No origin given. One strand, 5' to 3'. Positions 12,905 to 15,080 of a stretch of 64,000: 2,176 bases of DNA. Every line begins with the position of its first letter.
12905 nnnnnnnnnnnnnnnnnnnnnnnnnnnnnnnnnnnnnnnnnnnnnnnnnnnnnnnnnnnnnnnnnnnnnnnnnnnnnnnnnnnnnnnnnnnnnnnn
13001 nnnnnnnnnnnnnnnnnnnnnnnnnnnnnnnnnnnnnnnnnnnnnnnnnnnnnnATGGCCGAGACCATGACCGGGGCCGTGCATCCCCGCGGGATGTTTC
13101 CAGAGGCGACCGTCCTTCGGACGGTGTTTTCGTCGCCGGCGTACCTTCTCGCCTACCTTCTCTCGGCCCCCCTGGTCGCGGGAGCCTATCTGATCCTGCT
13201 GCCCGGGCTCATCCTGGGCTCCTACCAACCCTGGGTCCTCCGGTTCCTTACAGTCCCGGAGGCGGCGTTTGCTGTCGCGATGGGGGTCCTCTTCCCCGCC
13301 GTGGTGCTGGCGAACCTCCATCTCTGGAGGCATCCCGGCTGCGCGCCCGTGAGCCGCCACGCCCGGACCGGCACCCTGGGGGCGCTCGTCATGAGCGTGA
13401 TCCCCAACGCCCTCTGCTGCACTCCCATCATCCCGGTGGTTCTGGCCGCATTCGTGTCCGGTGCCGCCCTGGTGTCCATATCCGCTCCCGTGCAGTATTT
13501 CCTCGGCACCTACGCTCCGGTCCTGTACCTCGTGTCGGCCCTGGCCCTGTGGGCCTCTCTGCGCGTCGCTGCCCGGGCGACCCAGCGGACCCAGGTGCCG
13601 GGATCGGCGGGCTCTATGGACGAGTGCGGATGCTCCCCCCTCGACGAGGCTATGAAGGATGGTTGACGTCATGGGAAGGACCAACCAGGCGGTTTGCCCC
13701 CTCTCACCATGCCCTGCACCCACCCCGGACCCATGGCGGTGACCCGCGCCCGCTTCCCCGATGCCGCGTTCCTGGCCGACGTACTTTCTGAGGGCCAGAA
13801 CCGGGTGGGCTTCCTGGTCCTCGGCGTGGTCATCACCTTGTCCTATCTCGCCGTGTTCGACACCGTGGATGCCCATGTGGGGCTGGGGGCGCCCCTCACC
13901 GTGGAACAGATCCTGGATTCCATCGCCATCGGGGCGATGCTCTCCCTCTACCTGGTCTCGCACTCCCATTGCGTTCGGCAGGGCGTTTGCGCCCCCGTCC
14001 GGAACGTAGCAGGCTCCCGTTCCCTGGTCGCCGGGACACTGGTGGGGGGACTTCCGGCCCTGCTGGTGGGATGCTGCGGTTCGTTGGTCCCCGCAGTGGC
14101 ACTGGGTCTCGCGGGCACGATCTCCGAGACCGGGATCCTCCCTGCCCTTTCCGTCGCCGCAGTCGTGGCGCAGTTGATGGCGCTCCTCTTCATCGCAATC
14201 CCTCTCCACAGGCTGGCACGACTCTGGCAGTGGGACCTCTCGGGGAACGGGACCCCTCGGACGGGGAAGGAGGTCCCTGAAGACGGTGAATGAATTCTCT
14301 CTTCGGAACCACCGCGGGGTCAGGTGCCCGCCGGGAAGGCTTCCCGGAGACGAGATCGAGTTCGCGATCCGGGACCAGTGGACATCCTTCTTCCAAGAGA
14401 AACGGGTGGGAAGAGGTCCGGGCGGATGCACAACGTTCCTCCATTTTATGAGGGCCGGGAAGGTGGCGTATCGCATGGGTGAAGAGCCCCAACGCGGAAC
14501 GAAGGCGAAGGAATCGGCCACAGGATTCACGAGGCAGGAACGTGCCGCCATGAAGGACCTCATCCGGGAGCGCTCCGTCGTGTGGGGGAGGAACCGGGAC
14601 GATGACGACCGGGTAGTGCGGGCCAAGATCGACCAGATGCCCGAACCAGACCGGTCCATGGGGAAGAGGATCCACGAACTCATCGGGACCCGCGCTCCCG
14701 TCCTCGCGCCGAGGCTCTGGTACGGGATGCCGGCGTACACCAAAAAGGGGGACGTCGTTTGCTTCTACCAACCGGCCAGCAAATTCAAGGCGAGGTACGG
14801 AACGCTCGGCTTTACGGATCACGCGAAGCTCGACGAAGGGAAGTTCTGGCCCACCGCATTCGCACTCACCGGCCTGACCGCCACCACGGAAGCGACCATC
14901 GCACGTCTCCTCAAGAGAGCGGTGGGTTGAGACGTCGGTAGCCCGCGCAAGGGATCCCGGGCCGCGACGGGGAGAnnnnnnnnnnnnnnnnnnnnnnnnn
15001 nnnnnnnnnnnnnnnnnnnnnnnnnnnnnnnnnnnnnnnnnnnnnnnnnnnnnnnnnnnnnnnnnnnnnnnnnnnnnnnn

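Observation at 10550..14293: merA is paired divergently with a thioredoxin-fold protein and three membrane proteins carrying intramembrane Cys-Cys pairs: a candidate undescribed archaeal Hg(II) handling/transport module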

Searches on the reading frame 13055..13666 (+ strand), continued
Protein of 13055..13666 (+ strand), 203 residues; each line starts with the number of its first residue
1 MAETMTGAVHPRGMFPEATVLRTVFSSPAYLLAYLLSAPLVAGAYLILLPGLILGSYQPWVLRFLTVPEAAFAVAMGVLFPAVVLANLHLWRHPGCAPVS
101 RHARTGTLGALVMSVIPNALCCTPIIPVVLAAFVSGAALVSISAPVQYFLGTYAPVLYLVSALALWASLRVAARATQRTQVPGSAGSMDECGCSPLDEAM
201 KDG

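Call 85: search_protein_families(library=pfam, proteins=[L047:3023-6109:-, L047:5757-7364:+, L047:5565-7733:-, L047:7468-8022:+, L047:8025-8567:+, L047:8572-9987:-, L047:9950-10732:-, L047:10729-12333:-, L047:9944-10672:+, L047:12325-13326:+], max_evalue=0.001)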
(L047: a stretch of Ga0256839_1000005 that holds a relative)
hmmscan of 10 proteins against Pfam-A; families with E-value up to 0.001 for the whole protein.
L047:3023-6109:- (1028 aa): 0 families

L047:5757-7364:+ (535 aa): 2 families
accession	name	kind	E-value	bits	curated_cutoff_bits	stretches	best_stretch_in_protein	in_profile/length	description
PF01979.26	Amidohydro_1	-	1.1e-20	74.6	25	1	100-490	1-345/345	Amidohydrolase family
PF07969.17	Amidohydro_3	-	2e-13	51.1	29.7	2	410-490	404-471/472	Amidohydrolase family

L047:5565-7733:- (722 aa): 0 families

L047:7468-8022:+ (184 aa): 2 families
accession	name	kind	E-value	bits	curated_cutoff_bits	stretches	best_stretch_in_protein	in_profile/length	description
PF00578.27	AhpC-TSA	-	5.1e-13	49.5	26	1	40-102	2-65/124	AhpC/TSA family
PF08534.16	Redoxin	-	6.1e-11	42.7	26.6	1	39-100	2-69/148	Redoxin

L047:8025-8567:+ (180 aa): 0 families

L047:8572-9987:- (471 aa): 3 families
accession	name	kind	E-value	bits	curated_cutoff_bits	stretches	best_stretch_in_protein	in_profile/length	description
PF02518.31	HATPase_c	-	9.8e-22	77.9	26.4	1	352-456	3-109/111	Histidine kinase-, DNA gyrase B-, and HSP90-like ATPase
PF00672.30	HAMP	-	1.8e-13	51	25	1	183-235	2-53/53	HAMP domain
PF00512.31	HisKA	-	2.9e-08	34.1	26.9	1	240-305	2-66/66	His Kinase A (phospho-acceptor) domain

L047:9950-10732:- (260 aa): 2 families
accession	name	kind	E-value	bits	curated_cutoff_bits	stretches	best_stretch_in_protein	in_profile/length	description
PF00486.34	Trans_reg_C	-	3.6e-28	97.9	26.2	1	173-248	1-77/77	Transcriptional regulatory protein, C terminal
PF00072.30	Response_reg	-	5.4e-25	88.2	30.2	1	27-136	1-110/111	Response regulator receiver domain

L047:10729-12333:- (534 aa): 5 families
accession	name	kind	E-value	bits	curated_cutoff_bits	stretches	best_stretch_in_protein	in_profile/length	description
PF13365.12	Trypsin_2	-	1.7e-35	123.3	27.6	1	151-285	1-144/144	Trypsin-like peptidase domain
PF13180.12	PDZ_2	-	3.8e-29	101.2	27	2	329-415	6-80/80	PDZ domain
PF17820.7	PDZ_6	-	1.6e-21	76.2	27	2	351-404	2-54/54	PDZ domain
PF00595.29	PDZ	-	2.7e-19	69.7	23.2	2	320-395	6-73/81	PDZ domain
PF00089.32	Trypsin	-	1.2e-18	68.2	20.6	1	152-306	28-214/220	Trypsin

L047:9944-10672:+ (242 aa): 0 families

L047:12325-13326:+ (333 aa): 0 families

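Call 86: search_protein_families(library=pfam, proteins=[P0111, P0067, P0104, P0136, P0044, P0045, P0140, P0155, P0105, P0132], max_evalue=0.05)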
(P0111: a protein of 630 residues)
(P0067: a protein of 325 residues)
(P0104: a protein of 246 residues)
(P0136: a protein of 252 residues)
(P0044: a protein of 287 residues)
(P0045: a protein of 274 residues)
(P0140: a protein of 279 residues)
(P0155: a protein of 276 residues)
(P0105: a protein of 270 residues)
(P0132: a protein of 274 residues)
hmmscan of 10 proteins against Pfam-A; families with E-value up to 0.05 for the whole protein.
P0111 (630 aa): 0 families

P0067 (325 aa): 0 families

P0104 (246 aa): 0 families

P0136 (252 aa): 1 family
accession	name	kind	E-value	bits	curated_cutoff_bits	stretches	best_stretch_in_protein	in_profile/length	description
PF02411.20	MerT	-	0.0079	16.7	32.9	1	166-231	10-67/116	MerT mercuric transport protein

P0044 (287 aa): 0 families

P0045 (274 aa): 0 families

P0140 (279 aa): 0 families

P0155 (276 aa): 8 families
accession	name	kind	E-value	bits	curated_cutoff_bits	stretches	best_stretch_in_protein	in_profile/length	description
PF07992.20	Pyr_redox_2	-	6.1e-14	52.6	26.1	1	91-189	1-72/291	Pyridine nucleotide-disulphide oxidoreductase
PF12831.13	FAD_oxidored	-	1.2e-06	28.5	27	1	92-139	1-49/416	FAD dependent oxidoreductase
PF00403.32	HMA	-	1.7e-06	28.7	24.8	1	11-68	2-61/62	Heavy-metal-associated domain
PF01134.28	GIDA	-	8.6e-05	22.2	22.1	1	93-149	2-56/391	Glucose inhibited division protein A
PF00890.30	FAD_binding_2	-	9.9e-05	22.1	20.4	1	92-126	1-36/414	FAD binding domain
PF01266.30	DAO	-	0.0015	18.5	27.9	1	92-127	1-38/353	FAD dependent oxidoreductase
PF03486.20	HI0933_like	-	0.017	15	50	1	92-123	2-33/244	HI0933-like protein Rossmann domain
PF13738.12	Pyr_redox_3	-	0.025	14.3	30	1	89-123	163-197/305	Pyridine nucleotide-disulphide oxidoreductase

P0105 (270 aa): 0 families

P0132 (274 aa): 0 families

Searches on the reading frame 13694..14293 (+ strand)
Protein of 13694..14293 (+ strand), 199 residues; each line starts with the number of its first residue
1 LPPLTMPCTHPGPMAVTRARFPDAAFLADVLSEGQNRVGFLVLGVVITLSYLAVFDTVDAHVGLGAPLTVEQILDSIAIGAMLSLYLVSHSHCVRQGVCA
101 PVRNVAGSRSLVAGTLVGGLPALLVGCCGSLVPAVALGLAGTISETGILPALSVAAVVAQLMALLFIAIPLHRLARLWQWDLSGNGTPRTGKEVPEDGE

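Call 3: search_protein_families(library=pfam, proteins=[window:13694-14293:+], max_evalue=1)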
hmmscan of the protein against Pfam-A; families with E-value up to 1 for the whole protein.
window:13694-14293:+ (199 aa): 0 families

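Call 4: search_protein_families(library=ncbifam, proteins=[window:13694-14293:+], max_evalue=1)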
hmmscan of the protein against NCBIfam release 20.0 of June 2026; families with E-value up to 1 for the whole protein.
window:13694-14293:+ (199 aa): 1 family
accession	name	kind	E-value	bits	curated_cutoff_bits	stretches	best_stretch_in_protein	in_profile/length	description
NF008830.0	PRK11877.1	equivalog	0.37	10.6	50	1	120-142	10-32/38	photosystem I reaction center subunit VIII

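Call 58: find_homologous_proteins(query=window:13694-14293:+, max_evalue=0.01)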
Query window:13694-14293:+ (199 aa): 3 proteins with E <= 0.01 among 4769 candidates.
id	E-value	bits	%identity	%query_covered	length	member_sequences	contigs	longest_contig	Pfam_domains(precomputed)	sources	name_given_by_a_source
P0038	2.7e-117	408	98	97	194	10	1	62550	-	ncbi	-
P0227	3.0e-107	375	89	97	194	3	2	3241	-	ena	-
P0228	6.2e-98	345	87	93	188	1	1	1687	-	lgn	-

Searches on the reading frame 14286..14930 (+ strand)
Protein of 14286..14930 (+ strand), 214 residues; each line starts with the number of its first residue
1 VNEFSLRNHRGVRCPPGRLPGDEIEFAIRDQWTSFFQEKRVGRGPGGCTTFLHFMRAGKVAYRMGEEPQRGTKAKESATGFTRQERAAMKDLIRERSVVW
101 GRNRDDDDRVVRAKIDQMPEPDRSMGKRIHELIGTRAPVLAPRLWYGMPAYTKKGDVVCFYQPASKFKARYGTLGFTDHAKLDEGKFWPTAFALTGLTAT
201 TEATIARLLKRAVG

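Call 3: search_protein_families(library=pfam, proteins=[window:14286-14930:+], max_evalue=1)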
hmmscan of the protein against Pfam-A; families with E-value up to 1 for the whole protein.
window:14286-14930:+ (214 aa): 1 family
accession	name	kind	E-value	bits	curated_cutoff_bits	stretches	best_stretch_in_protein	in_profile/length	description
PF08818.16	DUF1801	-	0.011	16.6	27.2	1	123-182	2-46/85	Domain of unknown function (DU1801)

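Call 4: search_protein_families(library=ncbifam, proteins=[window:14286-14930:+], max_evalue=1)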
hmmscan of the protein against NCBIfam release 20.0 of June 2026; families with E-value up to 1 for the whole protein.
window:14286-14930:+ (214 aa): 0 families
